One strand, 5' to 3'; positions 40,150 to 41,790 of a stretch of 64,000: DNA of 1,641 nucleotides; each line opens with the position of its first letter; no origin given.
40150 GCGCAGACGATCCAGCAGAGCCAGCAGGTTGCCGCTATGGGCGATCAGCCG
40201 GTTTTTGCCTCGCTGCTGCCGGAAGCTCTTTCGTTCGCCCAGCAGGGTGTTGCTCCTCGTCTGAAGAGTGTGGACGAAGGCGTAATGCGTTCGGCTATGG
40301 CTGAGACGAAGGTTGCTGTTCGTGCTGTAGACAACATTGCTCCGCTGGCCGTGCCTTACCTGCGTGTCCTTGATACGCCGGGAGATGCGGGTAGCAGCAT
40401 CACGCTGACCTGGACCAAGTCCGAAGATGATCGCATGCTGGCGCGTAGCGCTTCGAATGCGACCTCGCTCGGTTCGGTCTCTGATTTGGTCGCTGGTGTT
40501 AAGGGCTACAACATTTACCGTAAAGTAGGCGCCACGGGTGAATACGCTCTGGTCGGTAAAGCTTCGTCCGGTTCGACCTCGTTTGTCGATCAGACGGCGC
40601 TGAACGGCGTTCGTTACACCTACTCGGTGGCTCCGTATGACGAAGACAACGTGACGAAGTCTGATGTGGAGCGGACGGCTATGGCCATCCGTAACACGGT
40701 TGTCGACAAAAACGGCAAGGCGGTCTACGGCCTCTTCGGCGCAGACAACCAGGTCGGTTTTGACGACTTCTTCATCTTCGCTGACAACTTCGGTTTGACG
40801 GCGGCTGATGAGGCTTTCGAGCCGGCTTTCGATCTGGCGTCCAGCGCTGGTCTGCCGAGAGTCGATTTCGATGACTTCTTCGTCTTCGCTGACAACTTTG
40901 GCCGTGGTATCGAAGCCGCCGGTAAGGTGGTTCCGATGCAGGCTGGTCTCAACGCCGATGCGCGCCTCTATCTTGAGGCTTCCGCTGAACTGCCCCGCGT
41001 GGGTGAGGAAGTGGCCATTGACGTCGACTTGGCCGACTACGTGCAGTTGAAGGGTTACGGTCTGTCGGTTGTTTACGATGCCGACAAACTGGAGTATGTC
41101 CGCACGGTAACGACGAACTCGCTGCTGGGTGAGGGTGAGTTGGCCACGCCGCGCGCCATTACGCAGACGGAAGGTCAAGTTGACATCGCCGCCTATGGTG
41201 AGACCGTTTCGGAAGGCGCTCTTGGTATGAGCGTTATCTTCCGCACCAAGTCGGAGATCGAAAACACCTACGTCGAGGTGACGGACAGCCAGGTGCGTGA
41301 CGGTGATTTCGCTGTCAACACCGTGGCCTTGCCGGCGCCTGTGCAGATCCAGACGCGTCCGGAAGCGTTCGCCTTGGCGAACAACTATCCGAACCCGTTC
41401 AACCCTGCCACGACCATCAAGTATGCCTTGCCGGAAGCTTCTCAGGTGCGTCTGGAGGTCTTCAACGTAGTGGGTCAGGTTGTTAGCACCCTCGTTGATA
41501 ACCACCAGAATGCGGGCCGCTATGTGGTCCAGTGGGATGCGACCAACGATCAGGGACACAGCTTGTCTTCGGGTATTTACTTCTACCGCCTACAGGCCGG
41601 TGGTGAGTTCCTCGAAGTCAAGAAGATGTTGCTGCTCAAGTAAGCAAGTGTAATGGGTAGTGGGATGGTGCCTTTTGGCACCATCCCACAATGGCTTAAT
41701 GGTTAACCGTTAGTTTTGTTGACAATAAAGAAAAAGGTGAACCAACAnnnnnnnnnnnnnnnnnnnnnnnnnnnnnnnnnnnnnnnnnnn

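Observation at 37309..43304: Two-gene module of cohesin-like / dockerin-like surface proteins that both carry T9SS sorting domains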

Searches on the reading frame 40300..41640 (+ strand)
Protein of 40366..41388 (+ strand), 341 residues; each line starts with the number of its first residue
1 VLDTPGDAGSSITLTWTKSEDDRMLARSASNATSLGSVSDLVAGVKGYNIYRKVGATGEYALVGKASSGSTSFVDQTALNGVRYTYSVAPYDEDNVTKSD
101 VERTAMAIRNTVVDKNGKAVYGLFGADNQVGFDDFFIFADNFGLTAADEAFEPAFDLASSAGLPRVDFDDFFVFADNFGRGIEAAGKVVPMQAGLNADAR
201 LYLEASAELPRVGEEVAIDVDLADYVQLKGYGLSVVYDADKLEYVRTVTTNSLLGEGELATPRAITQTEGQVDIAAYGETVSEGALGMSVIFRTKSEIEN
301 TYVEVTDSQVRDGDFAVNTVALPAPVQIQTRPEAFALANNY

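Call 6: search_solved_structures(query=window:40300-41380:+, max_evalue=10, show_alignments=3)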
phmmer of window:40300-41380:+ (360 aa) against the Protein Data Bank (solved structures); distinct sequences matched with E-value up to 10: 5.
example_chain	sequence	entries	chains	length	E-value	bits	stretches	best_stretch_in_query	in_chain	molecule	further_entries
2ozn_A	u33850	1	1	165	0.002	20.8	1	220-343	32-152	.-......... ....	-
2o4e_A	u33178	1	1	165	0.0032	20.1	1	220-343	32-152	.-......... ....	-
2jh2_A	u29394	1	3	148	0.0042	19.7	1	222-343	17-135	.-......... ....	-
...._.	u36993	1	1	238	0.013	18.1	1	223-343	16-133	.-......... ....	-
4l1f_A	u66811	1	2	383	0.095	15.3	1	194-273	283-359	Acyl-CoA dehydrogenase domain protein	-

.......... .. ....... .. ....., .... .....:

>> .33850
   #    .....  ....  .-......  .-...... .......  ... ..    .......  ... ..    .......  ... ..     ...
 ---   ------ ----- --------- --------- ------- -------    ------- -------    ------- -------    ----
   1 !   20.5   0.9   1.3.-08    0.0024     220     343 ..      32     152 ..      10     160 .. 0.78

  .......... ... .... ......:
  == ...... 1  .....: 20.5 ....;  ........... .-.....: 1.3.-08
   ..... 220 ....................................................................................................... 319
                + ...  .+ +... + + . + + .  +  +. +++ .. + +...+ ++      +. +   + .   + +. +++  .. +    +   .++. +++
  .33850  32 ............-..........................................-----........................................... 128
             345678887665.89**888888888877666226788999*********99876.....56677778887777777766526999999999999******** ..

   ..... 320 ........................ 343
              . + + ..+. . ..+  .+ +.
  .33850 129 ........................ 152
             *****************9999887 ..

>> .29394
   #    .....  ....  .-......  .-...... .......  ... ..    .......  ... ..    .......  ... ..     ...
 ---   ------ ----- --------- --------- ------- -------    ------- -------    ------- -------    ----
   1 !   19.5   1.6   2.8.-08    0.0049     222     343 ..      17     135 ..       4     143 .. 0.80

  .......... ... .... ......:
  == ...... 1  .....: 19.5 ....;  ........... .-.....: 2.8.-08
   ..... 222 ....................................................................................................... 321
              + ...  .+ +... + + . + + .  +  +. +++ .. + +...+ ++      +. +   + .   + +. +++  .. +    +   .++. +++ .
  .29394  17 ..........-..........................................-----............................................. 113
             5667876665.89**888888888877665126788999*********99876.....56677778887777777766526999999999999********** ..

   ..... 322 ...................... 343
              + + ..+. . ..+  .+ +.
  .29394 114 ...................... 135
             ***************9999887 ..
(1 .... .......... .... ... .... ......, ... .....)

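Call 8: find_homologous_proteins(query=window:40366-41388:+, max_evalue=0.001)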
Query window:40366-41388:+ (341 aa): 166 proteins with E <= 0.001 among 7774 candidates; the best 120 are listed.
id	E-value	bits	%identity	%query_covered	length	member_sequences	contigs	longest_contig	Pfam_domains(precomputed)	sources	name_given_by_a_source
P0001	1.1e-204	697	94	100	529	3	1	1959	PF13585.13,PF18962.8,PF13860.13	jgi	jgi:hypothetical protein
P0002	1.0e-203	694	93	100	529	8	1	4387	PF13585.13,PF18962.8,PF13860.13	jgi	-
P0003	2.6e-202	689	93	100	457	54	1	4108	PF13585.13,PF18962.8,PF13860.13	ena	-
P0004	2.2e-195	666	90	100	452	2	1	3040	PF13585.13,PF18962.8,PF13860.13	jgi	-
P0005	2.9e-165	567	82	93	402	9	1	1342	PF18962.8,PF13860.13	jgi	jgi:hypothetical protein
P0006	5.9e-164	563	74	100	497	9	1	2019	PF13585.13,PF18962.8,PF13860.13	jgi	-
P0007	1.4e-160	552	76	99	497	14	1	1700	PF13585.13,PF18962.8,PF13860.13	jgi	jgi:hypothetical protein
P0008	8.7e-157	540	71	100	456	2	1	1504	PF18962.8,PF13860.13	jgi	jgi:hypothetical protein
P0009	4.3e-151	521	73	93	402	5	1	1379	PF13585.13,PF18962.8,PF13860.13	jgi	jgi:hypothetical protein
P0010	6.6e-149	514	77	88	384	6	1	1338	PF13585.13,PF18962.8,PF13860.13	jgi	jgi:hypothetical protein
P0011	6.2e-147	507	77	88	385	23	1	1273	PF13585.13,PF18962.8,PF13860.13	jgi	jgi:hypothetical protein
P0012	6.1e-143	494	69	100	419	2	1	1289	PF18962.8,PF13860.13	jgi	jgi:hypothetical protein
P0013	7.6e-142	490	69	100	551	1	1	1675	PF18962.8,PF13860.13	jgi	jgi:flagellar hook capping protein FlgD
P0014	1.1e-136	474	78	82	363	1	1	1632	PF13585.13,PF18962.8,PF13860.13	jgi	jgi:hypothetical protein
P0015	2.4e-136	472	65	100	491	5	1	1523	PF18962.8,PF13860.13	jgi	jgi:hypothetical protein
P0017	8.1e-134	464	74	87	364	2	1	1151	-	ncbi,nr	ncbi:MAG: hypothetical protein VX670_10420, partial [Candidatus Latescibacterota bacterium]|nr:hypot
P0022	5.9e-126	438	67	90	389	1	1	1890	PF00963.25,PF18962.8,PF13860.13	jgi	jgi:hypothetical protein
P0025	1.7e-122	427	60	100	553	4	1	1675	PF00963.25,PF18962.8,PF13860.13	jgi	jgi:hypothetical protein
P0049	1.2e-113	398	58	96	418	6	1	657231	PF00963.25,PF18962.8,PF13860.13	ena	-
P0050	3.0e-113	397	56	100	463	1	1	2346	PF00963.25,PF18962.8,PF13860.13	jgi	jgi:hypothetical protein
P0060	2.6e-108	380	58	88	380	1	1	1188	PF13585.13,PF00963.25,PF18962.8,PF13860.13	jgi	jgi:hypothetical protein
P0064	5.2e-107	376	53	99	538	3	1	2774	PF13585.13,PF00963.25,PF18962.8,PF13860.13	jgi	jgi:hypothetical protein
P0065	5.6e-107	376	70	74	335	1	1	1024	PF00963.25,PF18962.8,PF13860.13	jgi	jgi:hypothetical protein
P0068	9.0e-106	372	53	99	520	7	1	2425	PF13585.13,PF00963.25,PF18962.8,PF13860.13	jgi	jgi:hypothetical protein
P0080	1.6e-98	348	55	87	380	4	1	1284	PF13585.13,PF00963.25,PF18962.8,PF13860.13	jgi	jgi:hypothetical protein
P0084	8.1e-98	346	55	87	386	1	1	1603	PF13585.13,PF00963.25,PF18962.8,PF13860.13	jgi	jgi:hypothetical protein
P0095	3.3e-94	334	56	87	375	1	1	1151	PF13585.13,PF18962.8,PF13860.13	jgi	jgi:hypothetical protein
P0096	9.1e-94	333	57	82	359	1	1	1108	PF13585.13,PF00963.25,PF18962.8,PF13860.13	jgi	jgi:hypothetical protein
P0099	2.4e-89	318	61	68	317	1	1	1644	PF13585.13,PF00963.25,PF18962.8,PF13860.13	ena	-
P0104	1.5e-83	299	63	65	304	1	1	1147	PF13585.13,PF00963.25,PF18962.8,PF13860.13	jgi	-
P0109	5.9e-79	284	63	64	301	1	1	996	PF13585.13,PF00963.25,PF18962.8,PF13860.13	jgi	-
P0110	7.7e-79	284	54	73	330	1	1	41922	PF13585.13,PF00963.25,PF18962.8,PF13860.13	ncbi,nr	ncbi:MAG TPA: hypothetical protein DIC52_08395, partial [Candidatus Latescibacteria bacterium]|nr:hy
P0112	7.1e-76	274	56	69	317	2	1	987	PF13585.13,PF00963.25,PF18962.8,PF13860.13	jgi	jgi:hypothetical protein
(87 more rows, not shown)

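Call 12: search_solved_structures(query=A1, max_evalue=1, show_alignments=3)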
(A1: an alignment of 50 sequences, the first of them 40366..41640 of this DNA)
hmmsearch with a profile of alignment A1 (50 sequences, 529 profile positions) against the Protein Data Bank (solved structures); distinct sequences matched with E-value up to 1: 18.
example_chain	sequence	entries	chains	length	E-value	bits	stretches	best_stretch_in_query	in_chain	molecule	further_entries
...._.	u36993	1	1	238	1e-05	27.6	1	314-424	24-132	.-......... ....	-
2ozn_A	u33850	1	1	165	3.1e-05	26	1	311-425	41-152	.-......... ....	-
2jh2_A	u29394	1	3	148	3.2e-05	26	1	314-425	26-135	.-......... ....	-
2o4e_A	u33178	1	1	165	4.7e-05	25.4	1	314-425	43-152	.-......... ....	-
2y3n_B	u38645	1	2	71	0.0042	19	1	232-288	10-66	CELLULOSOMAL FAMILY-48 PROCESSIVE GLYCOSIDE HYDROLASE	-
3osv_A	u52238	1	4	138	0.0063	18.4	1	459-514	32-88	Flagellar basal-body rod modification protein FlgD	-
4wi0_B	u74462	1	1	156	0.017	17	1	233-284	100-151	Cellulosomal scaffoldin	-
3l8q_A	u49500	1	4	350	0.02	16.8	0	310-393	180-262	Cellulosomal scaffoldin adaptor protein B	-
4u3s_B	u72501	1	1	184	0.03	16.2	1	233-284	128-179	Cellulosomal scaffoldin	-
6za2_A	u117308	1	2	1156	0.059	15.2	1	445-527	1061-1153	Por secretion system protein porU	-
3c12_A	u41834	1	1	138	0.06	15.2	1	461-514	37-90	Flagellar protein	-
5g5d_A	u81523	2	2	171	0.083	14.7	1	303-377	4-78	CELLULOSOME ANCHORING PROTEIN COHESIN REGION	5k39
3mpc_A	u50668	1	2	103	0.084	14.7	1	146-204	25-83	Fn3-like protein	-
7eh9_A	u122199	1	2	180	0.11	14.3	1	458-517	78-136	Basal-body rod modification protein FlgD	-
7bhq_A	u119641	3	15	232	0.18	13.7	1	458-517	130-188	Basal-body rod modification protein FlgD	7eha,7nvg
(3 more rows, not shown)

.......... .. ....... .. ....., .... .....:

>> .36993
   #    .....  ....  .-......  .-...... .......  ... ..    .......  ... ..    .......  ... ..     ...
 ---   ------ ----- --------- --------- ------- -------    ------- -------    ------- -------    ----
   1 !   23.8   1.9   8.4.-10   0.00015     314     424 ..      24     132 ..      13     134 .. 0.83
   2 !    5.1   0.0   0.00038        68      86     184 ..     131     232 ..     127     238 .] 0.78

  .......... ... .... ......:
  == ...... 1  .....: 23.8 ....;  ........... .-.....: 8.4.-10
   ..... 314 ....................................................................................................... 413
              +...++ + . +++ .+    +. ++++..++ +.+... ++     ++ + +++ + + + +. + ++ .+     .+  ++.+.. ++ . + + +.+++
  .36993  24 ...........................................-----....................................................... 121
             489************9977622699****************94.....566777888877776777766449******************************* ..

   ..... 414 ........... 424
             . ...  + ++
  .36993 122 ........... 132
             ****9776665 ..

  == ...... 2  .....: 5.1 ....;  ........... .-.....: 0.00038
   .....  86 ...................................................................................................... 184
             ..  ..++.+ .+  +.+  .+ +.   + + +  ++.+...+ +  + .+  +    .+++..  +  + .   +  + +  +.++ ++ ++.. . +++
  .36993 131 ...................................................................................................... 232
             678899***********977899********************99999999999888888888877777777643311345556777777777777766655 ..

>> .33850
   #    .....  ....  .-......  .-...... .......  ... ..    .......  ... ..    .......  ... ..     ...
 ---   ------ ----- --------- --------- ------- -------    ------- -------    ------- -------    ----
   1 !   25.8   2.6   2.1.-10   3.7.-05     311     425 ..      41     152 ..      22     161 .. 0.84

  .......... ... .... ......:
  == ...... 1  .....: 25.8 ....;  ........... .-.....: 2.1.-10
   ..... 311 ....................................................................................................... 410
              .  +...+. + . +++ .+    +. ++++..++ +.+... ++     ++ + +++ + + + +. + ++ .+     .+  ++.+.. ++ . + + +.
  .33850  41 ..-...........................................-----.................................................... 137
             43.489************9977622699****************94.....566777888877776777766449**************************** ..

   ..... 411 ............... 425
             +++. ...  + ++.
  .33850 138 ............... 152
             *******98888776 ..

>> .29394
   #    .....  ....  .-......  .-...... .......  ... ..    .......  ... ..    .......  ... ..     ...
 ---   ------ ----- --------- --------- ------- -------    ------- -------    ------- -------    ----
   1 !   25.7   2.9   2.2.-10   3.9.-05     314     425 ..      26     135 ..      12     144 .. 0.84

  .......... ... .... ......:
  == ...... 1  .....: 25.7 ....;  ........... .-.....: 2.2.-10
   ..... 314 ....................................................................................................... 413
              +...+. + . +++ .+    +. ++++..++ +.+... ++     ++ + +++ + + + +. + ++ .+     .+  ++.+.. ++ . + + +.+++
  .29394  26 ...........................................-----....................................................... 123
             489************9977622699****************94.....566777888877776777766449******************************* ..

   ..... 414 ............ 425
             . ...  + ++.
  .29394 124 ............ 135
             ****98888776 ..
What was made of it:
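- On Cohesin (PF00963), P1 module aa 1214-1350: The family profile hits the NagJ cohesin at E=1e-5 (call 12).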

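Call 20: predict_structure(alignment_id=A1)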
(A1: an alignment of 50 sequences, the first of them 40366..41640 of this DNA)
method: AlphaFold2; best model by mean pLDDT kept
length: 425 residues; sequences in the alignment: 50
mean_pLDDT: 69.9   pTM: 0.40
mean pLDDT of the five models: 69.9, 67.8, 63.3, 62.3, 57.5
residues with pLDDT >= 90: 23; 70-90: 219; 50-70: 119; < 50: 64
segments of 3 or more residues with pLDDT < 50: 25-42, 94-98, 184-193, 333-356, 380-383
pLDDT, mean of each block of 10 residues (from residue 1): 61 74 46 37 67 75 82 76 75 53 62 67 63 72 78 72 76 77 41 59 75 88 82 90 90 79 87 86 82 85 81 62 77 47 44 50 77 70 54 80 76 63 63
secondary structure, 60 per line:
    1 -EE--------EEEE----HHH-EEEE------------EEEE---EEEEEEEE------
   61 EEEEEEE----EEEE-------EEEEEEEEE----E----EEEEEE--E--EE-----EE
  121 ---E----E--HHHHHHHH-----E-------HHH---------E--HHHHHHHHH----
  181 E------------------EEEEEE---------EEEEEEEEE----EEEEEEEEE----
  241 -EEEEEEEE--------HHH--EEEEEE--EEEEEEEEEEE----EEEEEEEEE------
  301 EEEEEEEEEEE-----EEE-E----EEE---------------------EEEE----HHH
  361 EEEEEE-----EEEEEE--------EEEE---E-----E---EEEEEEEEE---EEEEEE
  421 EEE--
elements in order: E12-15 E24-27 E40-43 E47-54 E61-67 E72-75 E83-91 E101-106 H132-139 H168-176 E200-205 E215-223 E228-236 E242-249 E263-268 E271-281 E286-294 E301-311 E317-319 E326-328 E350-353 E361-366 E372-377 E386-389 E403-411 E415-423
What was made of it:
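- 40372..40692 (+): FN3-B (aa ~1022-1128). AF2 predicts a beta-sandwich (call 20).
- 40726..40908 (+): dockerin-like module (aa ~1140-1200): two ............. segments with predicted helices at 1151-1158 and 1187-1195. Helices come from AF2 (call 20).
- On Cohesin (PF00963), P1 module aa 1214-1350: The AF2 model has pLDDT 75-90 in this region (call 20).
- On Dockerin (PF00404 Dockerin_1), P1 aa 1140-1200: AF2 predicts helices at 1151-1158 and 1187-1195 with a short helix between them (call 20).
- Checked: FN3: the AF2 beta-sandwich spans aa ~1022-1128, with weak FN3 matches in the PDB (calls 12, 20).
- AF2 confidence in the dockerin and its linker is only 41-78 pLDDT, with pTM 0.40, so the relative placement of the domains is unknown (call 20). 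AF2 gave no confident inter-domain packing (pTM 0.40, call 20).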

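Call 25: fold_search(model_id=the predicted structure, library=pdb)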
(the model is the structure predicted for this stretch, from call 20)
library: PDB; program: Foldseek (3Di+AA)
matches with E <= 10: 1978; with E <= 0.001: 233
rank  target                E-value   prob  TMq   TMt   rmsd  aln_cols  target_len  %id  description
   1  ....                  5.7e-10  1.00  0.27  0.47  15.9       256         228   18  cohesin and fibronectin type-III double module construct from the Clostridium perfringens glycoside hydrolase GH84C (released 2009-02-03)
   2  7c7u_B                1.9e-08  1.00  0.24  0.19  24.7       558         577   10  Biofilm associated protein - BSP domain (released 2021-05-12)
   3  3kpt_A                2.1e-08  1.00  0.24  0.28  17.1       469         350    7  Crystal structure of BcpA, the major pilin subunit of Bacillus cereus (released 2009-11-24)
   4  2jh2_A                3.4e-08  1.00  0.27  0.81   2.6       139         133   22  X-ray crystal structure of a cohesin-like module from Clostridium perfringens (released 2007-11-06)
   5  3rkp_B                4.1e-08  1.00  0.22  0.26  18.0       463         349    9  Crystal structure of BcpA*(D312A), the major pilin subunit of Bacillus cereus (released 2012-05-30)
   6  4fl4_I                4.3e-08  1.00  0.28  0.37  13.5       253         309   11  Scaffoldin conformation and dynamics revealed by a ternary complex from the Clostridium thermocellum cellulosome (released 2012-06-27)
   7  3kcp_A                4.3e-08  1.00  0.27  0.37  13.7       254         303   12  Crystal structure of interacting Clostridium thermocellum multimodular components (released 2010-02-09)
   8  2jh2_B                7.3e-08  1.00  0.25  0.72   3.6       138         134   22  X-ray crystal structure of a cohesin-like module from Clostridium perfringens (released 2007-11-06)
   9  3rkp_A                1.0e-07  1.00  0.24  0.29  17.9       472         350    7  Crystal structure of BcpA*(D312A), the major pilin subunit of Bacillus cereus (released 2012-05-30)
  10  2vo8                  1.2e-07  1.00  0.27  0.78   2.5       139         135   14  Cohesin module from Clostridium perfringens ATCC13124 family 33 glycoside hydrolase. (released 2008-09-02)
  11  4fl4_L                1.2e-07  1.00  0.28  0.38  13.8       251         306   11  Scaffoldin conformation and dynamics revealed by a ternary complex from the Clostridium thermocellum cellulosome (released 2012-06-27)
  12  5nrk_A                1.7e-07  1.00  0.27  0.72   3.2       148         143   15  Crystal structure of the sixth cohesin from Acetivibrio cellulolyticus' scaffoldin B in complex with Cel5 dockerin S15 (released 2018-01-31)
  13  2jh2_C                1.8e-07  1.00  0.26  0.79   2.7       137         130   23  X-ray crystal structure of a cohesin-like module from Clostridium perfringens (released 2007-11-06)
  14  2o4e_MODEL_1_A        1.8e-07  1.00  0.27  0.63   5.8       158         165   22  The solution structure of a protein-protein interaction module from a family 84 glycoside hydrolase of Clostri (released 2007-11-06)
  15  4fl4_C                2.0e-07  1.00  0.28  0.37  13.8       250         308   12  Scaffoldin conformation and dynamics revealed by a ternary complex from the Clostridium thermocellum cellulosome (released 2012-06-27)
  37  9ifr                  6.9e-06  1.00  0.23  0.68   4.0       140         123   14  CLIPPER domain from the Gram-negative fibrillar adhesin "B9T28_05395 (released 2025-11-26)
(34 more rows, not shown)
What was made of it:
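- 40948..41358 (+): cohesin module (aa ~1214-1350). Foldseek gives TM 0.81 to 2jh2_A, and other cohesins score TM 0.5-0.8 (call 25).
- On Cohesin (PF00963), P1 module aa 1214-1350: Other type I/II cohesins score TM 0.5-0.8 (call 25).
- Closest known: Non-cellulosomal cohesin-dockerin modules of Clostridium perfringens glycoside hydrolases. Same: This is the closest solved cohesin by sequence profile (E=1e-5, call 12) and by predicted fold (TM 0.81, call 25).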

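Call 27: search_protein_families(library=pfam, alignment_id=A1, max_evalue=0.01)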
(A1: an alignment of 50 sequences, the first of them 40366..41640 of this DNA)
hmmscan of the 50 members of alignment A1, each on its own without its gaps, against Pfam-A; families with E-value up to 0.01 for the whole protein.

A. member 1, window:40366-41640:+ (425 aa): 3 families
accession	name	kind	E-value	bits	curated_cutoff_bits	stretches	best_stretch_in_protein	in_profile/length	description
PF13860.13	FlgD_ig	-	4.5e-11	43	27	1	350-411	13-75/79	FlgD Ig-like domain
PF18962.6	Por_Secre_tail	-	1e-07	32.5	27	1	341-420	2-72/75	Secretion system C-terminal sorting domain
PF13585.12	CHU_C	-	6.7e-06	26.6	27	1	356-411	24-72/86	CHU_C Type IX secretion signal domain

B. families by the number of members that match (of 50 scanned): 6 families
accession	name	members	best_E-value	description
PF13860.13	FlgD_ig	42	6.2e-14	FlgD Ig-like domain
PF18962.6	Por_Secre_tail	42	2.5e-09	Secretion system C-terminal sorting domain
PF13585.12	CHU_C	42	1.6e-06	CHU_C Type IX secretion signal domain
PF00963.24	Cohesin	17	2.1e-06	Cohesin domain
PF05345.18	He_PIG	10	7.9e-12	Putative Ig domain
PF04234.18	CopC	1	0.0015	CopC domain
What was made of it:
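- On Cohesin (PF00963), P1 module aa 1214-1350: At family level, 17 of 50 relatives hit PF00963, best E=2.1e-6 (call 27).
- Checked: The family profile hits the NagJ cohesin at E=1e-5 (call 12), 17 of 50 relatives hit PF00963 (call 27), and the AF2 model matches cohesin 2jh2_A at TM 0.81, rmsd 2.6 A (call 25).
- The cohesin is supported by profile (calls 12, 27) and by predicted fold (call 25).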
